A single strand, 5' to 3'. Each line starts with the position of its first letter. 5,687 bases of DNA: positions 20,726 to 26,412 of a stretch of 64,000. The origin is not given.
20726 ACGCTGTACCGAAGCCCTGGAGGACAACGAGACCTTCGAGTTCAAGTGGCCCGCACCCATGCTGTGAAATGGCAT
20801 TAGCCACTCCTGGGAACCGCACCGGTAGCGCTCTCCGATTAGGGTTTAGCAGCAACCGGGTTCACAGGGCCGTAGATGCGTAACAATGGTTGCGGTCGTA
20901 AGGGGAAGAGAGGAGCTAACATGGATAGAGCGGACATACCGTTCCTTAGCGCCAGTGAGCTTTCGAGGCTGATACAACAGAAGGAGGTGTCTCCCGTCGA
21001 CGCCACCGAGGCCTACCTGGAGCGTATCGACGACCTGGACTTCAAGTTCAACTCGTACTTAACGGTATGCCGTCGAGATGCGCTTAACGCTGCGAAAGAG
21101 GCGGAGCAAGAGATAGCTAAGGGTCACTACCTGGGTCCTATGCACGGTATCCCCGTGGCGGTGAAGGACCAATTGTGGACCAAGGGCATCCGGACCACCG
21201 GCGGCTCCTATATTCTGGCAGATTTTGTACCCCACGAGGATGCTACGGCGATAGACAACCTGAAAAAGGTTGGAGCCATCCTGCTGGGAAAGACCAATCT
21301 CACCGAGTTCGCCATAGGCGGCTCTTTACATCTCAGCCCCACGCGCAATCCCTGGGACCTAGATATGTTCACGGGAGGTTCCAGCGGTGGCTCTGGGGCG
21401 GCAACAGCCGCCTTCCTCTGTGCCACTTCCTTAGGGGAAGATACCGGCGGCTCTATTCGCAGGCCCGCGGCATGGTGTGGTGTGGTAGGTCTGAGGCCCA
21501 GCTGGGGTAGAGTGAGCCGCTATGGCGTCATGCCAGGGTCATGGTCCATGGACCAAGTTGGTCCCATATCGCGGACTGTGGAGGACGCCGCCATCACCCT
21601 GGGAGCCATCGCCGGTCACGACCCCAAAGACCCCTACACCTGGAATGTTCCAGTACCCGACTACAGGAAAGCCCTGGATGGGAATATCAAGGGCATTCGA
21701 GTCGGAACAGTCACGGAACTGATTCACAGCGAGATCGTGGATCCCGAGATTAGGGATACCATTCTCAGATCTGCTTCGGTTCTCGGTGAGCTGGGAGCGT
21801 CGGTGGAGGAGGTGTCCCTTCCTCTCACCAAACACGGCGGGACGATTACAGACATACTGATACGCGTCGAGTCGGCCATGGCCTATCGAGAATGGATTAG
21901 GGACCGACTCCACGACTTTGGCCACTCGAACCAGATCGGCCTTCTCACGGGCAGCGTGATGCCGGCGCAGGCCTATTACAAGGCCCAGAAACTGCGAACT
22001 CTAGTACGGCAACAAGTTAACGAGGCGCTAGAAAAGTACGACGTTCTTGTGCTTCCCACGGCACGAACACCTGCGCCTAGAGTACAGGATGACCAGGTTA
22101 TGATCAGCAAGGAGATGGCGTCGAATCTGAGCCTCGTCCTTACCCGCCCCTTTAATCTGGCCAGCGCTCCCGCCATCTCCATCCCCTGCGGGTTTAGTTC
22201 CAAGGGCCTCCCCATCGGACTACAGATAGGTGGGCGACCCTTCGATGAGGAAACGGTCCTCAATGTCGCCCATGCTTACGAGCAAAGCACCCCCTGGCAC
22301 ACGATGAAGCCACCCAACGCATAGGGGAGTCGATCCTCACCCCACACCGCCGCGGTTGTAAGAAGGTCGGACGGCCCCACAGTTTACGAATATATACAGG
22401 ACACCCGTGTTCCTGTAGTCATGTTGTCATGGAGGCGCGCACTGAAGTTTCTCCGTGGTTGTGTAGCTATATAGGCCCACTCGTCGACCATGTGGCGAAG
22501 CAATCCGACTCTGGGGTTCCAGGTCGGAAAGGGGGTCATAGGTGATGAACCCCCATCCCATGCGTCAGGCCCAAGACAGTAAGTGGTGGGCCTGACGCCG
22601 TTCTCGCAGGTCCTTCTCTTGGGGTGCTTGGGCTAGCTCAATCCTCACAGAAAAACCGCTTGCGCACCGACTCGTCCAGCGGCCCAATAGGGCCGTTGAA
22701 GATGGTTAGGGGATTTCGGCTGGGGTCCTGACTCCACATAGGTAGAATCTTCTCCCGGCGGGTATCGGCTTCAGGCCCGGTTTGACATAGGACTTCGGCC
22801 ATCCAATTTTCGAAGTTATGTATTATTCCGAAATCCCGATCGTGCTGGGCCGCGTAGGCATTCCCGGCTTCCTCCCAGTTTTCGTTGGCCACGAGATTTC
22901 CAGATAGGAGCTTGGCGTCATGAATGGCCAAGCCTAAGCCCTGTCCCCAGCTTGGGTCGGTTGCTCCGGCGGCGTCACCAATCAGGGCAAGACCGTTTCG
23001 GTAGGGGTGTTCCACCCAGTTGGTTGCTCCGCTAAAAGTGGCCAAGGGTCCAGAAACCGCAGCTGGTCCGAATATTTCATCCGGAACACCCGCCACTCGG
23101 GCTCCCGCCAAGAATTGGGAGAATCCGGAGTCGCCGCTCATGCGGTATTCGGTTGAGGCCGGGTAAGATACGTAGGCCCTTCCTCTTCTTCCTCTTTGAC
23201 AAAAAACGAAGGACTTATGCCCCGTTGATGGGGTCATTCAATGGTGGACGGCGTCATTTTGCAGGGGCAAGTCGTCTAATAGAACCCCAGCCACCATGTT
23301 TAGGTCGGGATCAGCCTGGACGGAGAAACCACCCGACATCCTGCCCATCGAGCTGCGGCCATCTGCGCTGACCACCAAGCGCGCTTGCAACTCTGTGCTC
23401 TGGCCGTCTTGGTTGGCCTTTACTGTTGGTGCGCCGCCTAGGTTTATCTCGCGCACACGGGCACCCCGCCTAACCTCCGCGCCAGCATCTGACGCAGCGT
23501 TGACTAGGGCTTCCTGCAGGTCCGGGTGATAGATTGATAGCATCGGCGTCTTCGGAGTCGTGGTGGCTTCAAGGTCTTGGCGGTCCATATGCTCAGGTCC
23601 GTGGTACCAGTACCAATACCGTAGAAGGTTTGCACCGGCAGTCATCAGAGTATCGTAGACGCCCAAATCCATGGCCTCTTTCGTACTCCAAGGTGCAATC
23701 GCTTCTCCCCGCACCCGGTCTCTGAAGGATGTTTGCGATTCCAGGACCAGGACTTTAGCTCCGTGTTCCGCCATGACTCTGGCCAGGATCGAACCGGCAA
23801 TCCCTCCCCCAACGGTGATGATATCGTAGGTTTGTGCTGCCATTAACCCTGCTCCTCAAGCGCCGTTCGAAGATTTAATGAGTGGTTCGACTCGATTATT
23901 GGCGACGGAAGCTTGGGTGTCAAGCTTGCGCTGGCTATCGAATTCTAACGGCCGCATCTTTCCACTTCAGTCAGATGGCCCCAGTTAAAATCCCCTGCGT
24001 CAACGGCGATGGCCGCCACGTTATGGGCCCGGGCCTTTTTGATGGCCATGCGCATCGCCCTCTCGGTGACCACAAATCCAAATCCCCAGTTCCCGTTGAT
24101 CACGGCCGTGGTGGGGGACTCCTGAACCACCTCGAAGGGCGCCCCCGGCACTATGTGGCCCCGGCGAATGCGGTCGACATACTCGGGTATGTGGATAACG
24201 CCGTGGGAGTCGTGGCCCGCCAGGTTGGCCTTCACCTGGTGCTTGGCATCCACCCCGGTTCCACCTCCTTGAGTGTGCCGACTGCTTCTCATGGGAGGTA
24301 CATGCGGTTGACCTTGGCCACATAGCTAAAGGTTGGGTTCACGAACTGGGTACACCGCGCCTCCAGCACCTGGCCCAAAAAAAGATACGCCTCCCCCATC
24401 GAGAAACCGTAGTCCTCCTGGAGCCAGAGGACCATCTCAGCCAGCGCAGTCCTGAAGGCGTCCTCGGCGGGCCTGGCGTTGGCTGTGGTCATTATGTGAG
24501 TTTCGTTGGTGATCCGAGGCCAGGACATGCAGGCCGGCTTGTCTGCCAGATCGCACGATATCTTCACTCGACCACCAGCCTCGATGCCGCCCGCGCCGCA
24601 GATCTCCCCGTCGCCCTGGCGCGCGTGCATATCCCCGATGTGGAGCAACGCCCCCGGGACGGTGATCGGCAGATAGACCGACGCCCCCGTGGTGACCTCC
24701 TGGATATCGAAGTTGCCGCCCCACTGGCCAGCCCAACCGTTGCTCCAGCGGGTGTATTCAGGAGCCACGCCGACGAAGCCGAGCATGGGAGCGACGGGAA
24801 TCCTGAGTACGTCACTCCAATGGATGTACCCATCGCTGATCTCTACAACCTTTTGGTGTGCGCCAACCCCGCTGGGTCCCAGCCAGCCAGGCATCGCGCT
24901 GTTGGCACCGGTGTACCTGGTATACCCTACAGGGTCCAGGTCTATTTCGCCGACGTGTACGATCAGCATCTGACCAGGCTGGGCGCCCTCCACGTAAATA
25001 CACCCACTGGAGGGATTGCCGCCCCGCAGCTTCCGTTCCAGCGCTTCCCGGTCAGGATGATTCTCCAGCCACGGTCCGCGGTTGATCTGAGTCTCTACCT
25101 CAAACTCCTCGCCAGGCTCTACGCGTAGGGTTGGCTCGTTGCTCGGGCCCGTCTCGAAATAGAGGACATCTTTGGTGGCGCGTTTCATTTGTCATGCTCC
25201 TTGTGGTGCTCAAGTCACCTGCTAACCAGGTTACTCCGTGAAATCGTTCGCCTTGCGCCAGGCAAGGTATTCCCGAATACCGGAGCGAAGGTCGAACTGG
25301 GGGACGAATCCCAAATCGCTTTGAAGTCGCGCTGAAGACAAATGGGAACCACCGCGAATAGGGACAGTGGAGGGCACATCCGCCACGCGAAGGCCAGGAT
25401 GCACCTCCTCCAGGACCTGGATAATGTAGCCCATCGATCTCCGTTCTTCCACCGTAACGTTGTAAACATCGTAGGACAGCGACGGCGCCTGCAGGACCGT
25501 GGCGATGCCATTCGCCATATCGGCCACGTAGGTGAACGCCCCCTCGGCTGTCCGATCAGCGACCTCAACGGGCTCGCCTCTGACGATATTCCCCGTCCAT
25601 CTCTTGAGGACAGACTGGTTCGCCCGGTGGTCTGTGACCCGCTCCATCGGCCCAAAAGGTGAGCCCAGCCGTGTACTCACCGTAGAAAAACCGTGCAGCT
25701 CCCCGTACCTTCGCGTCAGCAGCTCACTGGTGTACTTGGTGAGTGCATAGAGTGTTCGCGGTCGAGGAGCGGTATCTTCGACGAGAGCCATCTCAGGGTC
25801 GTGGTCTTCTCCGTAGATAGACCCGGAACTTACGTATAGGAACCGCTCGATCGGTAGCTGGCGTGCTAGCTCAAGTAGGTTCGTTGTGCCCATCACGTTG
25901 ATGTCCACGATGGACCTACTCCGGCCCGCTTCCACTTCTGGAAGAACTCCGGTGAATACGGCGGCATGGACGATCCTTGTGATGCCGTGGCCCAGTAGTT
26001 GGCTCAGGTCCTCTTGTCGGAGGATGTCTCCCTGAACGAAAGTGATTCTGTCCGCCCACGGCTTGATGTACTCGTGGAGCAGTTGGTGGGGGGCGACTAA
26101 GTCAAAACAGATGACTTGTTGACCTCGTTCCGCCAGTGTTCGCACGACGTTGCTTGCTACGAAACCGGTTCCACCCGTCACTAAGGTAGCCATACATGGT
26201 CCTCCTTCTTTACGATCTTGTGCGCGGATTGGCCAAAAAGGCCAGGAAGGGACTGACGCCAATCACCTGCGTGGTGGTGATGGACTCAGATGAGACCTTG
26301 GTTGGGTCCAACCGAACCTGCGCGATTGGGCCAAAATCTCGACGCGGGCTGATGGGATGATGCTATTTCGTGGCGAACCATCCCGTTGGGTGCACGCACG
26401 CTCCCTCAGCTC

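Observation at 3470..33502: About 30 kb bracketed by tRNA-Leu(UAA) and a direct repeat of its 3' half that breaks at the anticodon loop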

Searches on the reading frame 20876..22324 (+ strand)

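Call 9: search_protein_families(library=pfam, proteins=[window:20876-22324:+])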
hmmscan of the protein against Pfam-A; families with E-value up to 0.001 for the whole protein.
window:20876-22324:+ (482 aa): 1 family
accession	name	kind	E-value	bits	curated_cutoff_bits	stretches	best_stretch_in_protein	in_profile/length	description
PF01425.27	Amidase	-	2.2e-117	393.3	27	1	42-462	1-445/445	Amidase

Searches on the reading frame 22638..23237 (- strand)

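Call 9: search_protein_families(library=pfam, proteins=[window:22638-23237:-])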
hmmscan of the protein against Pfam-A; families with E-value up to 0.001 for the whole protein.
window:22638-23237:- (199 aa): 1 family
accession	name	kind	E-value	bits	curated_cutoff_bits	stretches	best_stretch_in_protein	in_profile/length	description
PF01494.25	FAD_binding_3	-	0.00015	21.5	22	1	68-120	271-323/349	FAD binding domain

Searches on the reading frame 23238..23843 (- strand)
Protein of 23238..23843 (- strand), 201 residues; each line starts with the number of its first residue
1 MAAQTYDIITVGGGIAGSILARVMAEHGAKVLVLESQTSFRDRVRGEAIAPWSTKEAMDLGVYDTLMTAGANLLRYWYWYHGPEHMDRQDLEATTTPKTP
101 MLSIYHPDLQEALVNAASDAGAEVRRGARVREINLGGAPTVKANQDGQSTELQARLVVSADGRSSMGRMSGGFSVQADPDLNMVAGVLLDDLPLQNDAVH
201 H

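Call 9: search_protein_families(library=pfam, proteins=[window:23238-23843:-])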
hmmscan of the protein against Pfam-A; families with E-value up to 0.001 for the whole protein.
window:23238-23843:- (201 aa): 9 families
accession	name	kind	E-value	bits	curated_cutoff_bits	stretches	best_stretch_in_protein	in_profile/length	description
PF01494.25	FAD_binding_3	-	1.5e-19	70.9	22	1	6-195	2-193/349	FAD binding domain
PF07992.20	Pyr_redox_2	-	2.3e-07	31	26.1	0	8-62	145-198/291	Pyridine nucleotide-disulphide oxidoreductase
PF01266.30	DAO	-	5.6e-07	29.8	27.9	0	7-37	1-31/353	FAD dependent oxidoreductase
PF00070.33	Pyr_redox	-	3.3e-06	28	22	1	8-62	2-55/82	Pyridine nucleotide-disulphide oxidoreductase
PF03486.20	HI0933_like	-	1.1e-05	25.5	50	0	7-42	2-37/244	HI0933-like protein Rossmann domain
PF13450.12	NAD_binding_8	-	2.8e-05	24.8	21.9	1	11-39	2-30/68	NAD(P)-binding Rossmann-like domain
PF00890.30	FAD_binding_2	-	7.1e-05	22.6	20.4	0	7-41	1-35/414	FAD binding domain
PF05834.18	Lycopene_cycl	-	0.00011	21.8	23.4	1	7-165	1-144/380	Lycopene cyclase protein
PF12831.13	FAD_oxidored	-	0.00031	20.6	27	1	7-171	1-154/416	FAD dependent oxidoreductase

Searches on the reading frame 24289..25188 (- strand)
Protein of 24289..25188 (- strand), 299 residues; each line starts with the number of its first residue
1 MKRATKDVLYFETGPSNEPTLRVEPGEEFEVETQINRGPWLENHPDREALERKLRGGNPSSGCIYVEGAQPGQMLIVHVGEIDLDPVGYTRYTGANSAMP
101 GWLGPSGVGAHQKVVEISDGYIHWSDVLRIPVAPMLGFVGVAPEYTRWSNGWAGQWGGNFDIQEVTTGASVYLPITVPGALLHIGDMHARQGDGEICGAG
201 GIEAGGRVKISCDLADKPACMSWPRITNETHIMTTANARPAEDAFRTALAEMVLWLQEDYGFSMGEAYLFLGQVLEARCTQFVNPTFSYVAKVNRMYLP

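Call 9: search_protein_families(library=pfam, proteins=[window:24289-25188:-])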
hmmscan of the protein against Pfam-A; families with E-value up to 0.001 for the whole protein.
window:24289-25188:- (299 aa): 1 family
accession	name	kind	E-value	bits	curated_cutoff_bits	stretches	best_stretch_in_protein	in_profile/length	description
PF03069.20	FmdA_AmdA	-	8.4e-32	110.9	27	2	157-280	210-352/373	Acetamidase/Formamidase family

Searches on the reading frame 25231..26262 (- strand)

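Call 9: search_protein_families(library=pfam, proteins=[window:25231-26262:-])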
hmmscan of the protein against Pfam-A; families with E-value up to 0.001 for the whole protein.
window:25231-26262:- (343 aa): 8 families
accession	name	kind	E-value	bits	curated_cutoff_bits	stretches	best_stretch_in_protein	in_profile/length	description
PF01370.27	Epimerase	-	6.6e-43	147.3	20.9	1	27-269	2-239/240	NAD dependent epimerase/dehydratase family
PF16363.11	GDP_Man_Dehyd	-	2.5e-29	103.3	27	1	27-279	1-257/332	GDP-mannose 4,6 dehydratase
PF01073.25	3Beta_HSD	-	8.7e-17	61.5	22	1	27-220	1-199/280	3-beta hydroxysteroid dehydrogenase/isomerase family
PF07993.18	NAD_binding_4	-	4.9e-12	46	20.1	1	28-200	1-205/258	Male sterility protein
PF04321.23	RmlD_sub_bind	-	5.4e-12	45.8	27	1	24-272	1-215/287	RmlD substrate binding domain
PF02719.21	Polysacc_synt_2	-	4.8e-10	39.5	20.2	1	27-190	2-156/293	Polysaccharide biosynthesis protein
PF13460.12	NAD_binding_10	-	1.9e-07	31.6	27.2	1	30-156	1-108/184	NAD(P)H-binding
PF08659.16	KR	-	5.7e-07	30.1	22.6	1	26-148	3-138/180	KR domain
